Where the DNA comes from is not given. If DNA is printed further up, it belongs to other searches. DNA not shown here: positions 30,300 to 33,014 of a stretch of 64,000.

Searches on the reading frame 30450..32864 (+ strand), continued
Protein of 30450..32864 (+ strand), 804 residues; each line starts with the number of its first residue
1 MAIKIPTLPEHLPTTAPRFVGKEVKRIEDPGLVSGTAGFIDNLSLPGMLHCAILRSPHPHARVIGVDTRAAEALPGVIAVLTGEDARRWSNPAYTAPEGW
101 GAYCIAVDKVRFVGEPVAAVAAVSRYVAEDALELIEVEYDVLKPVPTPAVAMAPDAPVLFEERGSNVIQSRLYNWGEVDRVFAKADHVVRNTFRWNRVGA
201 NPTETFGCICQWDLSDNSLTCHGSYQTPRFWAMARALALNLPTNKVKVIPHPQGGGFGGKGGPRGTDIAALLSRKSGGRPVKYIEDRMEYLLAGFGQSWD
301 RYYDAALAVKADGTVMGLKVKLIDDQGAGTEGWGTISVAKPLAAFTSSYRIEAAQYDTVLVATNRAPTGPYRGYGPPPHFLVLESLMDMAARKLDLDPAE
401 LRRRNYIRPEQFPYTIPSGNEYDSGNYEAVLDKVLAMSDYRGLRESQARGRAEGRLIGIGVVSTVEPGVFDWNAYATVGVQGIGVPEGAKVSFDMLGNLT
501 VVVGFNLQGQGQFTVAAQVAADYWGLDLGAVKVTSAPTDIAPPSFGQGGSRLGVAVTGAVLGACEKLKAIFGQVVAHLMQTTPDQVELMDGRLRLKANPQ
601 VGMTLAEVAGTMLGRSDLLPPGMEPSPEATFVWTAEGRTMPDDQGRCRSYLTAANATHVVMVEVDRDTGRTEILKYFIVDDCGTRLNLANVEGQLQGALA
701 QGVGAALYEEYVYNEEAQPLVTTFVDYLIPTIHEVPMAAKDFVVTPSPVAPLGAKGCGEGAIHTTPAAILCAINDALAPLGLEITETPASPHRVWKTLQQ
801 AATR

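Call 51: search_protein_representatives(protein=window:30450-32861:+)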
Query: 804 residues. Proteins with E-value up to 0.001 (for the whole library): 50052; up to 1e-10: 22414; up to 1e-30: 4513. The best 150 are listed.
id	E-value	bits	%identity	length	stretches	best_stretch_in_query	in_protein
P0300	0.0e+00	1169.2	64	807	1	5-801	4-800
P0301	2.5e-173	594.9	41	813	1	18-798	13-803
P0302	6.1e-172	590.3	43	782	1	18-800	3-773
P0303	1.3e-171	589.2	41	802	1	18-798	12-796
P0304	1.2e-167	576.1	39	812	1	13-800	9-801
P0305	3.0e-166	571.5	40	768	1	41-803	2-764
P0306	7.7e-163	560.2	41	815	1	15-802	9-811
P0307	4.6e-161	554.3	46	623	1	16-636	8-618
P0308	4.4e-156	537.8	38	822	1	10-800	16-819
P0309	1.4e-155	536.2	39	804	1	17-801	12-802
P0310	6.6e-155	533.9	40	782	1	18-794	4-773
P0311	9.1e-155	533.5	38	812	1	20-800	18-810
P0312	2.3e-154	532.2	41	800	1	17-801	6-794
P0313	2.5e-153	528.7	42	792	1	16-801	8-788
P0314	1.7e-152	525.9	80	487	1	431-728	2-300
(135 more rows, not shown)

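Call 52: search_protein_families(library=ncbifam, proteins=[P0300, P0301, P0302, P0303, P0304, P0305, P0306, P0308, P0309, P0310], max_evalue=1e-100)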
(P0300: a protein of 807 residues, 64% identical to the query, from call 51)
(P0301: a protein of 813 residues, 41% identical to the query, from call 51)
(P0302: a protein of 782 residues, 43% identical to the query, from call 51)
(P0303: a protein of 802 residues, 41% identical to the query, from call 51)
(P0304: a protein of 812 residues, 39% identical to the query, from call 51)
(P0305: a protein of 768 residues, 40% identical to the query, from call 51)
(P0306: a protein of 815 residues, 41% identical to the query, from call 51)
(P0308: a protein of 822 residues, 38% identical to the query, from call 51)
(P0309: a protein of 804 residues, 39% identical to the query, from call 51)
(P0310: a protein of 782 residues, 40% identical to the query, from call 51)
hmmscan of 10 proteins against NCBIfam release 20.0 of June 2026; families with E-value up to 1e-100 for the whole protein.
P0300 (807 aa): 4 families
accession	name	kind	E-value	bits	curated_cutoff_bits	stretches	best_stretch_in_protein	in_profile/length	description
TIGR02416.1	CO_dehy_Mo_lg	equivalog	2.7e-155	518.6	991.15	1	27-795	1-769/770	aerobic carbon-monoxide dehydrogenase large subunit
NF040766.1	CODH_aero_grp5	exception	1.6e-149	499.5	950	1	17-796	3-784/785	aerobic carbon-monoxide dehydrogenase large subunit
NF041018.1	glyceraldDH_alpha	equivalog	2.9e-147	492.1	790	1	18-793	2-740/741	glyceraldehyde dehydrogenase subunit alpha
TIGR03194.1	4hydrxCoA_A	equivalog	9.5e-125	417.8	994.55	1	28-797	6-746/746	4-hydroxybenzoyl-CoA reductase subunit alpha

P0301 (813 aa): 6 families
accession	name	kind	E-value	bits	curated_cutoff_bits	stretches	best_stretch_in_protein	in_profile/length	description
NF040766.1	CODH_aero_grp5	exception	5.8e-189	630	950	1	13-799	3-781/785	aerobic carbon-monoxide dehydrogenase large subunit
TIGR02416.1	CO_dehy_Mo_lg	equivalog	1.3e-173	579.1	991.15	1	23-788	1-756/770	aerobic carbon-monoxide dehydrogenase large subunit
NF041018.1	glyceraldDH_alpha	equivalog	8.1e-168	560.1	790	1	14-782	2-726/741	glyceraldehyde dehydrogenase subunit alpha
TIGR03194.1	4hydrxCoA_A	equivalog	6.8e-123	411.6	994.55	1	28-801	10-744/746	4-hydroxybenzoyl-CoA reductase subunit alpha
NF043082.1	XdhA_XDHase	equivalog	1.1e-118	397.4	780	1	15-803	1-752/758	xanthine dehydrogenase subunit XdhA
NF007426.0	PRK09970.1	equivalog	2.4e-115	386.3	916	1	12-802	3-754/761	xanthine dehydrogenase molybdenum-binding subunit XdhA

P0302 (782 aa): 5 families
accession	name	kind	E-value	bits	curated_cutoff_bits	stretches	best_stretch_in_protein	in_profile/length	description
NF040766.1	CODH_aero_grp5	exception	2.1e-157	525.6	950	1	3-598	3-593/785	aerobic carbon-monoxide dehydrogenase large subunit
NF041018.1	glyceraldDH_alpha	equivalog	4.9e-153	511.3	790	1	3-768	1-741/741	glyceraldehyde dehydrogenase subunit alpha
TIGR02416.1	CO_dehy_Mo_lg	equivalog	4.3e-135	451.7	991.15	1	13-769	1-769/770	aerobic carbon-monoxide dehydrogenase large subunit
TIGR03194.1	4hydrxCoA_A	equivalog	7.4e-114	381.8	994.55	1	9-769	1-744/746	4-hydroxybenzoyl-CoA reductase subunit alpha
NF043082.1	XdhA_XDHase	equivalog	8.8e-102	341.5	780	1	5-770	1-751/758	xanthine dehydrogenase subunit XdhA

P0303 (802 aa): 6 families
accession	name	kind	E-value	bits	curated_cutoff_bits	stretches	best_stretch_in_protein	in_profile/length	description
NF040766.1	CODH_aero_grp5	exception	1.2e-180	602.4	950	1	13-796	4-784/785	aerobic carbon-monoxide dehydrogenase large subunit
NF041018.1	glyceraldDH_alpha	equivalog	2.5e-155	518.8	790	1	13-791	2-738/741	glyceraldehyde dehydrogenase subunit alpha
TIGR02416.1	CO_dehy_Mo_lg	equivalog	2.5e-155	518.6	991.15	1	22-793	1-767/770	aerobic carbon-monoxide dehydrogenase large subunit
TIGR03194.1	4hydrxCoA_A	equivalog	6.5e-135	451.4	994.55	1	27-795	10-744/746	4-hydroxybenzoyl-CoA reductase subunit alpha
NF043082.1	XdhA_XDHase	equivalog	2.8e-113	379.6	780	1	26-795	13-750/758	xanthine dehydrogenase subunit XdhA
NF007426.0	PRK09970.1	equivalog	1.6e-111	373.7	916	1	14-794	6-752/761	xanthine dehydrogenase molybdenum-binding subunit XdhA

P0304 (812 aa): 4 families
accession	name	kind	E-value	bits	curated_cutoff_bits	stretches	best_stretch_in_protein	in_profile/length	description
NF041018.1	glyceraldDH_alpha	equivalog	3.1e-151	505.3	790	1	15-796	2-741/741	glyceraldehyde dehydrogenase subunit alpha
TIGR02416.1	CO_dehy_Mo_lg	equivalog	6.7e-132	441.2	991.15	1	24-797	1-769/770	aerobic carbon-monoxide dehydrogenase large subunit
NF040766.1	CODH_aero_grp5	exception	2.2e-123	413.1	950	1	14-798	3-784/785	aerobic carbon-monoxide dehydrogenase large subunit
TIGR03194.1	4hydrxCoA_A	equivalog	1.3e-107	361.1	994.55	1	23-798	4-745/746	4-hydroxybenzoyl-CoA reductase subunit alpha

P0305 (768 aa): 7 families
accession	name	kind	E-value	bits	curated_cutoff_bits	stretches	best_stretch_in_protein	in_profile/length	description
NF041018.1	glyceraldDH_alpha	equivalog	2.7e-160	535.2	790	1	1-755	23-740/741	glyceraldehyde dehydrogenase subunit alpha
TIGR02416.1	CO_dehy_Mo_lg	equivalog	1.4e-155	519.5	991.15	1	1-757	13-769/770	aerobic carbon-monoxide dehydrogenase large subunit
NF040766.1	CODH_aero_grp5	exception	5.4e-153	511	950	1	2-758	26-784/785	aerobic carbon-monoxide dehydrogenase large subunit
TIGR03194.1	4hydrxCoA_A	equivalog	5.1e-119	398.8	994.55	1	3-758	19-745/746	4-hydroxybenzoyl-CoA reductase subunit alpha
NF043082.1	XdhA_XDHase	equivalog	4.4e-112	375.6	780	1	2-759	22-752/758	xanthine dehydrogenase subunit XdhA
NF007426.0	PRK09970.1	equivalog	4.6e-106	355.6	916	1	2-759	27-755/761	xanthine dehydrogenase molybdenum-binding subunit XdhA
TIGR03196.1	pucD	equivalog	2.8e-104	350.1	783.65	1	1-756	23-755/763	xanthine dehydrogenase subunit D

P0306 (815 aa): 6 families
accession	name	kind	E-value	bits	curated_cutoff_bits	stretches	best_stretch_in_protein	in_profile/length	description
NF040766.1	CODH_aero_grp5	exception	1.7e-156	522.6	950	0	12-463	3-462/785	aerobic carbon-monoxide dehydrogenase large subunit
TIGR02416.1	CO_dehy_Mo_lg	equivalog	2.2e-155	518.8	991.15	1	22-805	1-769/770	aerobic carbon-monoxide dehydrogenase large subunit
NF041018.1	glyceraldDH_alpha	equivalog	1.4e-147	493.2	790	0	13-463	2-452/741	glyceraldehyde dehydrogenase subunit alpha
NF043082.1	XdhA_XDHase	equivalog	4.4e-113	378.9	780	1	14-811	1-756/758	xanthine dehydrogenase subunit XdhA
TIGR03194.1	4hydrxCoA_A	equivalog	1.3e-111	374.3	994.55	1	20-807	3-746/746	4-hydroxybenzoyl-CoA reductase subunit alpha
NF007426.0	PRK09970.1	equivalog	9e-107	358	916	1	13-809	5-757/761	xanthine dehydrogenase molybdenum-binding subunit XdhA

P0308 (822 aa): 5 families
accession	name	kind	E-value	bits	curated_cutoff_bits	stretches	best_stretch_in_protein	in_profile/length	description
NF040766.1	CODH_aero_grp5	exception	6.7e-152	507.4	950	1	24-816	3-784/785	aerobic carbon-monoxide dehydrogenase large subunit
NF041018.1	glyceraldDH_alpha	equivalog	7.7e-145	484.1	790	1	25-812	2-739/741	glyceraldehyde dehydrogenase subunit alpha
TIGR02416.1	CO_dehy_Mo_lg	equivalog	8.1e-132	440.9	991.15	1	34-813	1-767/770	aerobic carbon-monoxide dehydrogenase large subunit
TIGR03194.1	4hydrxCoA_A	equivalog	3e-109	366.5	994.55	1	33-816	4-745/746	4-hydroxybenzoyl-CoA reductase subunit alpha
NF043082.1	XdhA_XDHase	equivalog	2.6e-102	343.3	780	0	26-627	1-587/758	xanthine dehydrogenase subunit XdhA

P0309 (804 aa): 6 families
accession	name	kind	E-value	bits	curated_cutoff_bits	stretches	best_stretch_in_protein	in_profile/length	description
NF041018.1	glyceraldDH_alpha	equivalog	6.6e-171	570.3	790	1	14-796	2-741/741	glyceraldehyde dehydrogenase subunit alpha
NF040766.1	CODH_aero_grp5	exception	3.3e-170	567.9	950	1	13-780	3-770/785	aerobic carbon-monoxide dehydrogenase large subunit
TIGR02416.1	CO_dehy_Mo_lg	equivalog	9.1e-151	503.6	991.15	1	23-796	1-768/770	aerobic carbon-monoxide dehydrogenase large subunit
NF043082.1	XdhA_XDHase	equivalog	3.2e-116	389.3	780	1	15-779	1-736/758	xanthine dehydrogenase subunit XdhA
TIGR03194.1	4hydrxCoA_A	equivalog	6.7e-115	385.2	994.55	1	28-796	10-743/746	4-hydroxybenzoyl-CoA reductase subunit alpha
NF007426.0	PRK09970.1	equivalog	4.1e-113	378.9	916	1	13-777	4-737/761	xanthine dehydrogenase molybdenum-binding subunit XdhA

P0310 (782 aa): 6 families
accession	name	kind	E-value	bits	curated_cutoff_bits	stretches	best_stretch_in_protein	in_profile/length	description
NF041018.1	glyceraldDH_alpha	equivalog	7.8e-200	666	790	1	6-774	3-741/741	glyceraldehyde dehydrogenase subunit alpha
NF040766.1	CODH_aero_grp5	exception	1.1e-198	662.1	950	1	5-776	4-784/785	aerobic carbon-monoxide dehydrogenase large subunit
TIGR02416.1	CO_dehy_Mo_lg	equivalog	1.3e-184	615.5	991.15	1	14-773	1-767/770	aerobic carbon-monoxide dehydrogenase large subunit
TIGR03194.1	4hydrxCoA_A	equivalog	1.5e-126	423.7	994.55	1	18-775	9-744/746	4-hydroxybenzoyl-CoA reductase subunit alpha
NF043082.1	XdhA_XDHase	equivalog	1.3e-120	403.9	780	1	6-774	1-749/758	xanthine dehydrogenase subunit XdhA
NF007426.0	PRK09970.1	equivalog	1.2e-118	397.2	916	1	5-774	5-752/761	xanthine dehydrogenase molybdenum-binding subunit XdhA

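Call 57: find_encoding_contigs(protein=P0079, flank=10000, max_places=2)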
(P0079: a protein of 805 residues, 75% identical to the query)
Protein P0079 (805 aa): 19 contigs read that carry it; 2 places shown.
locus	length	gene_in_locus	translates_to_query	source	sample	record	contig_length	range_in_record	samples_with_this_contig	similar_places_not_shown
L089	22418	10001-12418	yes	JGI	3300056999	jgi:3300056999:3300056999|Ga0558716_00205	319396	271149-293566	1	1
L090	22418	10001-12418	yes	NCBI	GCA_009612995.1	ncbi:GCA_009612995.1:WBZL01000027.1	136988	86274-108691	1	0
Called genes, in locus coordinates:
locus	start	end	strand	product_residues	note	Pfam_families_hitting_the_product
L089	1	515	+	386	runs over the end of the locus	PF02515:CoA_transf_3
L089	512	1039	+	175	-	PF13452:FAS1_DH_region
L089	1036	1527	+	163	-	PF01575:MaoC_dehydratas (weak)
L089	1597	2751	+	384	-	PF02771:Acyl-CoA_dh_N, PF02770:Acyl-CoA_dh_M, PF00441:Acyl-CoA_dh_1, PF08028:Acyl-CoA_dh_2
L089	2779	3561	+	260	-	PF11136:DUF2889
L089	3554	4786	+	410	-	PF02515:CoA_transf_3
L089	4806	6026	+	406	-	PF02515:CoA_transf_3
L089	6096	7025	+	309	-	PF00296:Bac_luciferase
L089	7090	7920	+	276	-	PF00378:ECH_1, PF16113:ECH_2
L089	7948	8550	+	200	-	PF13577:SnoaL_4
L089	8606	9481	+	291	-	PF00941:FAD_binding_5, PF03450:CO_deh_flav_C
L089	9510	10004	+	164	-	PF00111:Fer2, PF13085:Fer2_3 (weak), PF01799:Fer2_2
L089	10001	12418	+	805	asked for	PF01315:Ald_Xan_dh_C, PF02738:MoCoBD_1, PF20256:MoCoBD_2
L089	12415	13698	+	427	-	PF02515:CoA_transf_3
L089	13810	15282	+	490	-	PF00890:FAD_binding_2, PF01266:DAO (weak), PF12831:FAD_oxidored (faint)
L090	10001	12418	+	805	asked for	PF01315:Ald_Xan_dh_C, PF02738:MoCoBD_1, PF20256:MoCoBD_2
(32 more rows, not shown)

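Call 61: find_homologous_proteins(query=A1, max_evalue=1e-100)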
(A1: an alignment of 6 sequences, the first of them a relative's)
Query A1 (6 sequences) (809 aa, profile of the alignment): 3148 proteins with E <= 1e-100 among 8000 candidates; the best 120 are listed.
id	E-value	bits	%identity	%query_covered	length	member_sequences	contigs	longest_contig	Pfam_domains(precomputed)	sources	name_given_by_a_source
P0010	0.0e+0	1814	85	99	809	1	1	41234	PF02738.24,PF20256.4,PF01315.28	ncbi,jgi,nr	ncbi:MAG: xanthine dehydrogenase family protein molybdopterin-binding subunit [Steroidobacteraceae b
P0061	0.0e+0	1803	85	99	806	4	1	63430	PF02738.24,PF20256.4,PF01315.28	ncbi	ncbi:MAG: xanthine dehydrogenase family protein molybdopterin-binding subunit [Steroidobacteraceae b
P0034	0.0e+0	1802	84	100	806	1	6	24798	PF02738.24,PF20256.4,PF01315.28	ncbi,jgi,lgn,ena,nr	ncbi:MAG TPA: xanthine dehydrogenase family protein molybdopterin-binding subunit [Steroidobacterace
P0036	0.0e+0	1802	84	100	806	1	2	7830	PF02738.24,PF20256.4,PF01315.28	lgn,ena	-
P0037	0.0e+0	1801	84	100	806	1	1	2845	PF02738.24,PF20256.4,PF01315.28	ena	-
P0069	0.0e+0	1800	88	100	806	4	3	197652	PF02738.24,PF20256.4,PF01315.28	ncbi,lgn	ncbi:MAG: xanthine dehydrogenase family protein molybdopterin-binding subunit [Steroidobacteraceae b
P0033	0.0e+0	1800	84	100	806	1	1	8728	PF02738.24,PF20256.4,PF01315.28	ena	-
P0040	0.0e+0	1800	84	100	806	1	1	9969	PF02738.24,PF20256.4,PF01315.28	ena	-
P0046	0.0e+0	1798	84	100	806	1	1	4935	PF02738.24,PF20256.4,PF01315.28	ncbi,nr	ncbi:MAG TPA: xanthine dehydrogenase family protein molybdopterin-binding subunit [Steroidobacterace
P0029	0.0e+0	1797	84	100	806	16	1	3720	PF02738.24,PF20256.4,PF01315.28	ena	-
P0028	0.0e+0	1797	84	99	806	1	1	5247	PF02738.24,PF20256.4,PF01315.28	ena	-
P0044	0.0e+0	1796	84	100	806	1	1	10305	PF02738.24,PF20256.4,PF01315.28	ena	-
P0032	0.0e+0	1793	100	100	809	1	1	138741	PF02738.24,PF20256.4,PF01315.28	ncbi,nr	ncbi:MAG: Caffeine dehydrogenase subunit alpha [Steroidobacteraceae bacterium]|nr:Caffeine dehydroge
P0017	0.0e+0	1763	85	100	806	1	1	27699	PF02738.24,PF20256.4,PF01315.28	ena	-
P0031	0.0e+0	1763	84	100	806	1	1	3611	PF02738.24,PF20256.4,PF01315.28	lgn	-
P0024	0.0e+0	1748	82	99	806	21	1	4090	PF02738.24,PF20256.4,PF01315.28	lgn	-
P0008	0.0e+0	1496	73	99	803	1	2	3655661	PF02738.24,PF20256.4,PF01315.28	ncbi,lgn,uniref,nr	ncbi:hypothetical protein B9N43_01920 [Denitratisoma sp. DHT3]|uniref:xanthine dehydrogenase family 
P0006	0.0e+0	1485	73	99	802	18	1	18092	PF02738.24,PF20256.4,PF01315.28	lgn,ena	-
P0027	0.0e+0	1469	72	99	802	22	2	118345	PF02738.24,PF20256.4,PF01315.28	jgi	jgi:CO/xanthine dehydrogenase Mo-binding subunit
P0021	0.0e+0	1459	71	99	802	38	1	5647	PF02738.24,PF20256.4,PF01315.28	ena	-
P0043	0.0e+0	1447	71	100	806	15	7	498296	PF02738.24,PF20256.4,PF01315.28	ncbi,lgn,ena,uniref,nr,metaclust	ncbi:hypothetical protein M622_02760 [Thauera terpenica 58Eu]|uniref:Aldehyde oxidase/xanthine dehyd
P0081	0.0e+0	1446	71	99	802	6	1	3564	PF02738.24,PF20256.4,PF01315.28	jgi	-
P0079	0.0e+0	1431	70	100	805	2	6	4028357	PF02738.24,PF20256.4,PF01315.28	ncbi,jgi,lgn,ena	jgi:CO/xanthine dehydrogenase Mo-binding subunit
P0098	0.0e+0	1408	69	99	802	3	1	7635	PF02738.24,PF20256.4,PF01315.28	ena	-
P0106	0.0e+0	1372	68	99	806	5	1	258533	PF02738.24,PF20256.4,PF01315.28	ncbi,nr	ncbi:xanthine dehydrogenase family protein molybdopterin-binding subunit [Pseudohalioglobus lutimari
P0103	0.0e+0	1369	68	99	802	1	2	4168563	PF02738.24,PF20256.4,PF01315.28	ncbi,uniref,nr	ncbi:xanthine dehydrogenase family protein molybdopterin-binding subunit [Denitratisoma oestradiolic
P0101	0.0e+0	1369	67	99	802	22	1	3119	PF02738.24,PF20256.4,PF01315.28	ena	-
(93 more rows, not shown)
